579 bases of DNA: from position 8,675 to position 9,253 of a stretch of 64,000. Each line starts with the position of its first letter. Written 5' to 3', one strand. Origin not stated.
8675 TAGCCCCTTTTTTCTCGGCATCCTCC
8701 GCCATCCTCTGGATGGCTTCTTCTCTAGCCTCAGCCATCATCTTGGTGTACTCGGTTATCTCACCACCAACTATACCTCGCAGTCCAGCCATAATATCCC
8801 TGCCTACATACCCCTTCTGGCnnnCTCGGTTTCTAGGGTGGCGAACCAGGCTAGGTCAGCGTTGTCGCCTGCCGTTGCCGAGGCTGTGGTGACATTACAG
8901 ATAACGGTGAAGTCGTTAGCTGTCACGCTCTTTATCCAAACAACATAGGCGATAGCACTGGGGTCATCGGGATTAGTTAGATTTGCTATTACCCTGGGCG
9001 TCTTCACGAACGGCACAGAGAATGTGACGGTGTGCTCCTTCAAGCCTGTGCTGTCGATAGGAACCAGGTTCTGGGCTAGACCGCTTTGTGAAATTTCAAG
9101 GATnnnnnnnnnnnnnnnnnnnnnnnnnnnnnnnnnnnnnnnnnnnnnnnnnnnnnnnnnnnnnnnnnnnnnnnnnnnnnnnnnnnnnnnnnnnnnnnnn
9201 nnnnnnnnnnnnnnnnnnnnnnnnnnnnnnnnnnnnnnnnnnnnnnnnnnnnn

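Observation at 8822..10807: Secreted collagen-triple-helix / parallel beta-helix / H-type-lectin-like chimera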

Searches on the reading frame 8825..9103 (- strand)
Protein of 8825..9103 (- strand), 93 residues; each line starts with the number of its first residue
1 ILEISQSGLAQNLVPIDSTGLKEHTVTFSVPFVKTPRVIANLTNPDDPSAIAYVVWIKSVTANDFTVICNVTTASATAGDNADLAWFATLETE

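Call 34: search_solved_structures(query=window:8825-9082:-, max_evalue=10, show_alignments=4)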
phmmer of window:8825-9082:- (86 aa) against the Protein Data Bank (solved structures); distinct sequences matched with E-value up to 10: 0.

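Call 62: predict_structure(alignment_id=A3)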
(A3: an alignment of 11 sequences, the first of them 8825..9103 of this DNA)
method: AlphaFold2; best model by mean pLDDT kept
length: 93 residues; sequences in the alignment: 11
mean_pLDDT: 82.4   pTM: 0.72
mean pLDDT of the five models: 82.4, 79.2, 78.9, 77.9, 74.5
residues with pLDDT >= 90: 38; 70-90: 37; 50-70: 18; < 50: 0
segments of 3 or more residues with pLDDT < 50: none
pLDDT, mean of each block of 10 residues (from residue 1): 82 76 91 94 70 83 93 68 89 72
secondary structure, 60 per line:
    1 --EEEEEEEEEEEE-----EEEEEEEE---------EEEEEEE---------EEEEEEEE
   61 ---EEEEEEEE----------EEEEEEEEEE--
elements in order: E3-14 E20-27 E37-43 E53-60 E64-71 E82-91

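Call 64: fold_search(model_id=the predicted structure, library=pdb)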
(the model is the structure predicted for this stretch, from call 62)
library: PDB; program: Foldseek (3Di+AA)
matches with E <= 10: 266; with E <= 0.001: 3
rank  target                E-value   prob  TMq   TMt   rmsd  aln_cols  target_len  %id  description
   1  4ru5_C                4.2e-04  1.00  0.62  0.12   4.3        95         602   20  Crystal Structure of the Pseudomonas phage phi297 tailspike gp61 (released 2015-11-18)
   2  4ru5_A                4.4e-04  1.00  0.58  0.12   4.7        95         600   19  Crystal Structure of the Pseudomonas phage phi297 tailspike gp61 (released 2015-11-18)
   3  6cxb                  8.0e-04  1.00  0.64  0.50   4.6        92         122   15  Structure of N-truncated R1-type pyocin tail fiber at 1.7 angstrom resolution (released 2019-02-20)
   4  6cl5_A                1.3e-03  1.00  0.64  0.18   4.7        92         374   15  Structure of P. aeruginosa R1 pyocin fiber PALES_06171 comprising C-terminal residues 323-701 (released 2018-06-27)
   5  2ccv                  1.8e-03  1.00  0.63  0.59   4.6       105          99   17  Structure of Helix Pomatia agglutinin with zinc and N-acetyl-alpha-D- galactoseamine (GalNAc) (released 2006-05-15)
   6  3wmp_A                2.2e-03  1.00  0.67  0.67   4.0        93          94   20  Crystal structure of SLL-2 (released 2015-01-14)
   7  2cgy_A                2.8e-03  1.00  0.53  0.50   6.7       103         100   18  STRUCTURE OF HELIX POMATIA AGGLUTININ WITH FORSMANN ANTIGEN (released 2007-03-13)
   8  2ce6                  2.9e-03  1.00  0.56  0.53   6.5       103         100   16  Structure of Helix Pomatia agglutinin with no ligands (released 2006-05-15)
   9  4q56_A                3.5e-03  1.00  0.62  0.58   4.3       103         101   16  Structure of Helix aspersa agglutinin with natural glycosylation and N-acetyl-alpha-D-galactosamine (GalNAc) (released 2015-10-14)
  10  4ru4_A                4.3e-03  1.00  0.61  0.13   4.1        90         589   14  Crystal structure of the tailspike protein gp49 from Pseudomonas phage LKA1 (released 2015-11-18)
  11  4ru4_B                5.3e-03  1.00  0.55  0.11   5.6        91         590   15  Crystal structure of the tailspike protein gp49 from Pseudomonas phage LKA1 (released 2015-11-18)
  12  4y9v_A                5.3e-03  1.00  0.55  0.11   5.9       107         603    9  Gp54 tailspike of Acinetobacter baumannii bacteriophage AP22 in complex with A. baumannii capsular saccharide (released 2017-02-01)
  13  7eea_A                1.4e-02  1.00  0.52  0.09   4.7        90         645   13  Cyanophage Pam1 tailspike receptor-binding domain (released 2021-10-20)
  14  6cl6_A                1.6e-02  1.00  0.53  0.17   4.0        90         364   18  Structure of P. aeruginosa R2 pyocin fiber PA0620 comprising C-terminal residues 323-691 (released 2018-06-27)
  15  6ct8                  3.4e-02  1.00  0.64  0.26   3.0        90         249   20  Selenomethionine structure of N-truncated R2-type pyocin tail fiber at 2.6 angstrom resolution (released 2019-02-20)
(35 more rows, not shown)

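Call 89: search_protein_representatives(protein=window:8825-9103:-)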
Query: 93 residues. Proteins with E-value up to 0.001 (for the whole library): 16; up to 1e-10: 6; up to 1e-30: 1. The best 16 are listed.
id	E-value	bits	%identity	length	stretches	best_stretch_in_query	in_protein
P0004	1.2e-40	153.4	82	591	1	1-93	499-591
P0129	3.7e-29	116.7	66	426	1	2-90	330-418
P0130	2.6e-26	107.7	61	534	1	2-91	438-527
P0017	2.4e-21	91.8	54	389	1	2-91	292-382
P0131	3.3e-18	81.8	52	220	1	7-91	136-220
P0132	1.1e-14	70.6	50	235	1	5-88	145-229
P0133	1.3e-08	51.1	55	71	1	14-91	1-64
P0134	1.5e-07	47.8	26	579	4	35-88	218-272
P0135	2.1e-07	47.3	43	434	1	13-90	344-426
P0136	1.1e-06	45.0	30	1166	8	36-75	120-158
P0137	8.1e-06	42.2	46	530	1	7-89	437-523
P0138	8.5e-05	39.0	39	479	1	13-90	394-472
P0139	2.1e-04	37.7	37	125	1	5-82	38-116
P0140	3.5e-04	37.0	38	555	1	7-87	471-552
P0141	4.0e-04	36.8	32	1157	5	23-89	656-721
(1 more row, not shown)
